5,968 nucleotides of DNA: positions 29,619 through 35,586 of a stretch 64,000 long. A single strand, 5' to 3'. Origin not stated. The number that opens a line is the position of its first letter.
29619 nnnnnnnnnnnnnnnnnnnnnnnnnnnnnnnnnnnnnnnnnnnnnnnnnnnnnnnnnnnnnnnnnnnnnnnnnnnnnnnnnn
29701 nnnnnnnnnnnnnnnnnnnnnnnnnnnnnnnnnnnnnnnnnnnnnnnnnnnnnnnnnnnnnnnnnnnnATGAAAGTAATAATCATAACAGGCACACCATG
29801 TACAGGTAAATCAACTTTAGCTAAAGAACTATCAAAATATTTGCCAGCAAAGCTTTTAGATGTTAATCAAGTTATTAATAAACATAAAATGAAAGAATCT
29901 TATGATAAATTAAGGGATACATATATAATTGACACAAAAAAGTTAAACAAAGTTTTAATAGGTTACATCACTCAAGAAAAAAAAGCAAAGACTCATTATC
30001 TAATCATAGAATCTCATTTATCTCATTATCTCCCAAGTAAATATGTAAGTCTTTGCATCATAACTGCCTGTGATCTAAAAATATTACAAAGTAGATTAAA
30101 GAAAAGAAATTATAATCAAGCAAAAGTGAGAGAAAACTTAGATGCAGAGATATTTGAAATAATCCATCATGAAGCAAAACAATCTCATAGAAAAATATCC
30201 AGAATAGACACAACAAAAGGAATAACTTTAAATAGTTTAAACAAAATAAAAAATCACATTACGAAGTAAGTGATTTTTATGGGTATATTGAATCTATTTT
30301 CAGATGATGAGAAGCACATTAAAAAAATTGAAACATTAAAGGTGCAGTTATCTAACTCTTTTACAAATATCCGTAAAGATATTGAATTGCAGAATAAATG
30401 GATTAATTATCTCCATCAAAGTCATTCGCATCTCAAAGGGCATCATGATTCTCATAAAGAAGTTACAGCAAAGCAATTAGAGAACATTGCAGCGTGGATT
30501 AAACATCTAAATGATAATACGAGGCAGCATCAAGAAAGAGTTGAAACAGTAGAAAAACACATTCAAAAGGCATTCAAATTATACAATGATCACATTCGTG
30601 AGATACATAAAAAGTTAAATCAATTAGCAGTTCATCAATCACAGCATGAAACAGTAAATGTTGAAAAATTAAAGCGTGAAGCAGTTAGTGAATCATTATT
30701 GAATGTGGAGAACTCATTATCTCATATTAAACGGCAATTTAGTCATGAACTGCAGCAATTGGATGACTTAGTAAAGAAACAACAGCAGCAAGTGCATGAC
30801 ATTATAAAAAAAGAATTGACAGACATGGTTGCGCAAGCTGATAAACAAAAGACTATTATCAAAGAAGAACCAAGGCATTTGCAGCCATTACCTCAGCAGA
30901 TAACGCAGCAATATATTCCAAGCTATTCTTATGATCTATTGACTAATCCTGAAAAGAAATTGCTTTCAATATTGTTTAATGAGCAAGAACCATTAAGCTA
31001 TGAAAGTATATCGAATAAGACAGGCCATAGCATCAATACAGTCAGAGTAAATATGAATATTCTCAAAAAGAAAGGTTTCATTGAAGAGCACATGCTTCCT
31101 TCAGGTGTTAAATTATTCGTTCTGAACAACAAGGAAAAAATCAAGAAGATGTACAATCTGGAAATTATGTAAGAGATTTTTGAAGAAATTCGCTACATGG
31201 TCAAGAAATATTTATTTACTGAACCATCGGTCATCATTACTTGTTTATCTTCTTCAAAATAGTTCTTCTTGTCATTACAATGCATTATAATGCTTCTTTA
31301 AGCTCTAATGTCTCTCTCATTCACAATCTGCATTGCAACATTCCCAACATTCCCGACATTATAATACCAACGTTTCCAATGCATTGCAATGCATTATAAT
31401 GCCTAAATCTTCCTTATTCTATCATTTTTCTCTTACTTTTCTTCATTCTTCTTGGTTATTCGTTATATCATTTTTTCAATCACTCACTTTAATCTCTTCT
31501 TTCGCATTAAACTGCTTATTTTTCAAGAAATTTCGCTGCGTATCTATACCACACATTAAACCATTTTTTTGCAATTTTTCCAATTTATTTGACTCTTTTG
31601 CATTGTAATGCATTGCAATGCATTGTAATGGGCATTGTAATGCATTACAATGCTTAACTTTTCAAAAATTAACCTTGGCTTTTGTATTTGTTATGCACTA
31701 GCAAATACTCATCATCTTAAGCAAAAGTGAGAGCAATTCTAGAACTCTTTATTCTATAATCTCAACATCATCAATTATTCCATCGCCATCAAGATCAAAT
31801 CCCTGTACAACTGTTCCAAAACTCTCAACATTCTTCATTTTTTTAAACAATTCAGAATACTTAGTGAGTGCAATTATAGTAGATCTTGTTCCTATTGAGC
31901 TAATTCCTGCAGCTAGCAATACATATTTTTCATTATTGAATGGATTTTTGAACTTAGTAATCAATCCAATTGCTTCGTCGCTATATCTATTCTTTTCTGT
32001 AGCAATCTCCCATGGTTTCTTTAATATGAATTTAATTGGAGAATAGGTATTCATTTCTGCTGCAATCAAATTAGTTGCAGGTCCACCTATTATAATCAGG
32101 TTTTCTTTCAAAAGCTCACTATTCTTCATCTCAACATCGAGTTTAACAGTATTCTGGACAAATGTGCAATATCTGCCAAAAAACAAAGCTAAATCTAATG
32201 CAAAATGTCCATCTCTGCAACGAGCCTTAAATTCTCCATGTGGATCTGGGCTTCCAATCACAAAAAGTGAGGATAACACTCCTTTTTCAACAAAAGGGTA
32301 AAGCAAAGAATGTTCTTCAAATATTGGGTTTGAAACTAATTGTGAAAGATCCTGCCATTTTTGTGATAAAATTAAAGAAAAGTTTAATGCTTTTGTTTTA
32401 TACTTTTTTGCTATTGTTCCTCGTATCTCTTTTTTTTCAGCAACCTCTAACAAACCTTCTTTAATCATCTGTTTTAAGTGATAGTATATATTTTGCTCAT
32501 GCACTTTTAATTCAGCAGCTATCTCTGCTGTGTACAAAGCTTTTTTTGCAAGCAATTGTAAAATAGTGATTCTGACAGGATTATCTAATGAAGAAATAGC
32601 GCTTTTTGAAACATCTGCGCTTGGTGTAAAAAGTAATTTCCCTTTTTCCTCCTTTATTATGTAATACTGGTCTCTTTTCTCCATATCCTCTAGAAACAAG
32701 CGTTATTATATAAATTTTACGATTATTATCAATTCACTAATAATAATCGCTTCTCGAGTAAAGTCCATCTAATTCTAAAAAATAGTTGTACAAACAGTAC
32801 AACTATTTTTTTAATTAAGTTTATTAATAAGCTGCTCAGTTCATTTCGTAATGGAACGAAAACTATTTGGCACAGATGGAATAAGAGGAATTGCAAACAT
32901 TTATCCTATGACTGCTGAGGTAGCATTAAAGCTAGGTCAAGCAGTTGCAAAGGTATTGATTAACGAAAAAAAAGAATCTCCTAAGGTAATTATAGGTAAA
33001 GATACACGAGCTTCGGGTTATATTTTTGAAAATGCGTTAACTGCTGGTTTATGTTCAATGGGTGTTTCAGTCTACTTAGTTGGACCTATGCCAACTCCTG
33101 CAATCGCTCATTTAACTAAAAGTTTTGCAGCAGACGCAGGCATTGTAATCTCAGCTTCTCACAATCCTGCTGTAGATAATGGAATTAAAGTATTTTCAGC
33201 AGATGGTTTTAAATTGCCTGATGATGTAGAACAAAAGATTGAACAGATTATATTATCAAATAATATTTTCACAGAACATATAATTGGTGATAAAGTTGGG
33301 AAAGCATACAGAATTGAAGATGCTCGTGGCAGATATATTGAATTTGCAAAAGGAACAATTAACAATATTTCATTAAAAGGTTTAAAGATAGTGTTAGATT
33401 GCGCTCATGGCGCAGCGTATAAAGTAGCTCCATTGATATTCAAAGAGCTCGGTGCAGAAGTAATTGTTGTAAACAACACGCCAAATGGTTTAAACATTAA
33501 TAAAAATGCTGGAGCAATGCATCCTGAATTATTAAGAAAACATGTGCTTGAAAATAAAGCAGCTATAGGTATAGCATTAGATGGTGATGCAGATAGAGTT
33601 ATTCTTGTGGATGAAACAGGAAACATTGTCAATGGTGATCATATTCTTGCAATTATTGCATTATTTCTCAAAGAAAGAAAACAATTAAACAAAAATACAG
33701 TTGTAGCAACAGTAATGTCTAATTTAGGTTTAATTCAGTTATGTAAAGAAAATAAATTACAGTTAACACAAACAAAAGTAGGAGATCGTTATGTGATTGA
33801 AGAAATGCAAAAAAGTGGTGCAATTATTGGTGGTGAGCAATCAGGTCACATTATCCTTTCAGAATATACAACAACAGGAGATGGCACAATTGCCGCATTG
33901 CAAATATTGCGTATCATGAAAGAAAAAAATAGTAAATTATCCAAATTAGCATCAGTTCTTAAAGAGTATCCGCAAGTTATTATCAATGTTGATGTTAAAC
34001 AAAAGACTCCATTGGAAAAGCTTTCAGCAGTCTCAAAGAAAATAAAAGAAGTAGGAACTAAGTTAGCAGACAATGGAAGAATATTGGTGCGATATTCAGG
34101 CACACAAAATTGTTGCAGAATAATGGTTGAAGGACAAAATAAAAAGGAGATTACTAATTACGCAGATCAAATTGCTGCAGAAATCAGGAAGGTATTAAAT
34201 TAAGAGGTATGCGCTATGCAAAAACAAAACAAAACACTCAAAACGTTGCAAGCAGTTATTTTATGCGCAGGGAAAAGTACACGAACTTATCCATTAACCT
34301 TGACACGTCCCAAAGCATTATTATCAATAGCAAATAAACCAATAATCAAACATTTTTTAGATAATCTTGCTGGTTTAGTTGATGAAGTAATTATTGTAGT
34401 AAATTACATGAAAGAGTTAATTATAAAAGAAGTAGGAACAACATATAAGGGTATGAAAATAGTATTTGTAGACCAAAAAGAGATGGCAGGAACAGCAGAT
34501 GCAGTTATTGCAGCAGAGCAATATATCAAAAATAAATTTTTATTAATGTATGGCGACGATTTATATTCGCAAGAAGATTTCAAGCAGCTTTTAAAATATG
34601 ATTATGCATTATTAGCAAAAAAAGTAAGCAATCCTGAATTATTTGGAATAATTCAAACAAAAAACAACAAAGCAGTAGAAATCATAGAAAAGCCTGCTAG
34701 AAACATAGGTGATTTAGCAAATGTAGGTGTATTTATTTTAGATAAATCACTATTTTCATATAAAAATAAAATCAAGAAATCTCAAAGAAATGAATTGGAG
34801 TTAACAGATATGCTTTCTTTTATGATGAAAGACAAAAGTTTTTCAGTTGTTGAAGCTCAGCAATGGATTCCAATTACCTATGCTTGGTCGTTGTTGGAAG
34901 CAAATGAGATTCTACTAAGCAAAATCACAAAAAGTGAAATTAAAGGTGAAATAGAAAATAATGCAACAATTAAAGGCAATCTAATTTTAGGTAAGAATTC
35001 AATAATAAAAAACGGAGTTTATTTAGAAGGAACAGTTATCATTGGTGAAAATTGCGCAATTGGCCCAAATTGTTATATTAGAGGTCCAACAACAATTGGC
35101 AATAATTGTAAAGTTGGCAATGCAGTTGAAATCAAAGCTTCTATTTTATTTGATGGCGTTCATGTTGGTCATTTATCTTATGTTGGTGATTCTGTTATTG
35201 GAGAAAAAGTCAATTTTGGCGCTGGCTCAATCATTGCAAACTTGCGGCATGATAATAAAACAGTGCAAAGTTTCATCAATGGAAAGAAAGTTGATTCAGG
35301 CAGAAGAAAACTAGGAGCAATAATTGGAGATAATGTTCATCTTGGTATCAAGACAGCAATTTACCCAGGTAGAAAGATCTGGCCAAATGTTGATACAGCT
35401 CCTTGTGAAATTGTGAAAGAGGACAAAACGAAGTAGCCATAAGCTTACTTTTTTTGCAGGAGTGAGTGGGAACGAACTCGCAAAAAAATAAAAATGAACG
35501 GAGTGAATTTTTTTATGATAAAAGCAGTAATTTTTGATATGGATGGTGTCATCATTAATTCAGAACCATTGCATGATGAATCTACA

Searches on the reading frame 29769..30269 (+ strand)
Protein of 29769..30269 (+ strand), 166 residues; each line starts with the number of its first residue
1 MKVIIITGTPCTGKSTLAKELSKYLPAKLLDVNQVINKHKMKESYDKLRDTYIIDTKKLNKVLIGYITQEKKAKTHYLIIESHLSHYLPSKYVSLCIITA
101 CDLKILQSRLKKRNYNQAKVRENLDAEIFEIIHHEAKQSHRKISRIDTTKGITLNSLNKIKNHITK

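Call 51: search_protein_families(library=pfam, proteins=[window:29769-30269:+], max_evalue=0.00001)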
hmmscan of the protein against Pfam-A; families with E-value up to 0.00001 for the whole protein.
window:29769-30269:+ (166 aa): 5 families
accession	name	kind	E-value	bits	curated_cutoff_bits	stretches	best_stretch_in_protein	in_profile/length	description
PF13238.12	AAA_18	-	3.7e-24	86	29.4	1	4-129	1-127/128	AAA domain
PF08433.16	KTI12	-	2.8e-08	34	22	1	1-44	1-43/271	Chromatin associated protein KTI12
PF13671.12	AAA_33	-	1.6e-07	32.2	27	1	3-125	1-129/143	AAA domain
PF13207.12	AAA_17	-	1.6e-06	28.9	27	1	7-113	1-123/136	AAA domain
PF13521.12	AAA_28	-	4.7e-06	27.3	27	1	4-51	2-50/164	AAA domain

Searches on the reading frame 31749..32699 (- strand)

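Call 51: search_protein_families(library=pfam, proteins=[window:31749-32699:-], max_evalue=0.00001)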
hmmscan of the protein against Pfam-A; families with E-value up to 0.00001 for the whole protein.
window:31749-32699:- (316 aa): 2 families
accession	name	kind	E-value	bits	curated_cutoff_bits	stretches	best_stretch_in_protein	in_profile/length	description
PF12840.13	HTH_20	-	6.1e-12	45.8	27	1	38-86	1-50/51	Helix-turn-helix domain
PF01022.26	HTH_5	-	6.8e-09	35.9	22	1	40-85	1-46/47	Bacterial regulatory protein, arsR family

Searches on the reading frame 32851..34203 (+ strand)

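Call 51: search_protein_families(library=pfam, proteins=[window:32851-34203:+], max_evalue=0.00001)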
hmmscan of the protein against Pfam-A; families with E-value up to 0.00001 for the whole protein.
window:32851-34203:+ (450 aa): 4 families
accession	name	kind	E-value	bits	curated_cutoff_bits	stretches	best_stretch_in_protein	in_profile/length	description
PF02878.22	PGM_PMM_I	-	5.2e-48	162.7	22.5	1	3-136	1-133/138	Phosphoglucomutase/phosphomannomutase, alpha/beta/alpha domain I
PF02880.22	PGM_PMM_III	-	6.8e-38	129.8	20.7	1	261-373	1-115/115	Phosphoglucomutase/phosphomannomutase, alpha/beta/alpha domain III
PF02879.22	PGM_PMM_II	-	2.8e-18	66.8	29.3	1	161-257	2-103/103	Phosphoglucomutase/phosphomannomutase, alpha/beta/alpha domain II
PF00408.26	PGM_PMM_IV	-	7.5e-16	58.4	23.1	1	378-443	2-67/68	Phosphoglucomutase/phosphomannomutase, C-terminal domain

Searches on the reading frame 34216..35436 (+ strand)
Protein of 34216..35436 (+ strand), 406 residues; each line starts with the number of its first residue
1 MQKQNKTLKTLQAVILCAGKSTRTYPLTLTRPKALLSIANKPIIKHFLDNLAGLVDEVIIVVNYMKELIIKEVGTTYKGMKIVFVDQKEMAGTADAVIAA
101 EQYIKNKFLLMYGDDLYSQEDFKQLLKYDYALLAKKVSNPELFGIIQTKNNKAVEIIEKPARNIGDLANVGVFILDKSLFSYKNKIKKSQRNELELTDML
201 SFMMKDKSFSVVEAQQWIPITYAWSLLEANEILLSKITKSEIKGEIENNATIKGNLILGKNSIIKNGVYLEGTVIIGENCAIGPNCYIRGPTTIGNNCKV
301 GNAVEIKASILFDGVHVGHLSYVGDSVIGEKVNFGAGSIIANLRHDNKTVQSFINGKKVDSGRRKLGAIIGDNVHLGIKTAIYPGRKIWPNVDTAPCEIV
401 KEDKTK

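Call 51: search_protein_families(library=pfam, proteins=[window:34216-35436:+], max_evalue=0.00001)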
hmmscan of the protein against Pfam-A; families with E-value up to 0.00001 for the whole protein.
window:34216-35436:+ (406 aa): 6 families
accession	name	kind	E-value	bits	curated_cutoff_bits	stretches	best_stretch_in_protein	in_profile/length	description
PF00483.29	NTP_transferase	-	2.3e-32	112.9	21.2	1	13-233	2-242/245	Nucleotidyl transferase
PF00132.30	Hexapep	-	6.9e-20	70.3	27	1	274-307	2-35/36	Bacterial transferase hexapeptide (six repeats)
PF25084.1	LbH_EIF2B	-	7.6e-15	55.3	54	1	292-341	39-88/105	EIF2B subunit epsilon LbH domain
PF14602.12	Hexapep_2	-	1.5e-11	44.2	27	1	274-303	2-29/34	Hexapeptide repeat of succinyl-transferase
PF12804.13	NTP_transf_3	-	5.6e-11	43.3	27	1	13-116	1-97/160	MobA-like NTP transferase domain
PF24894.1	Hexapep_GlmU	-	3.8e-06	27.4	23.3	0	294-342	21-68/104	GlmU-like, C-terminal hexapeptide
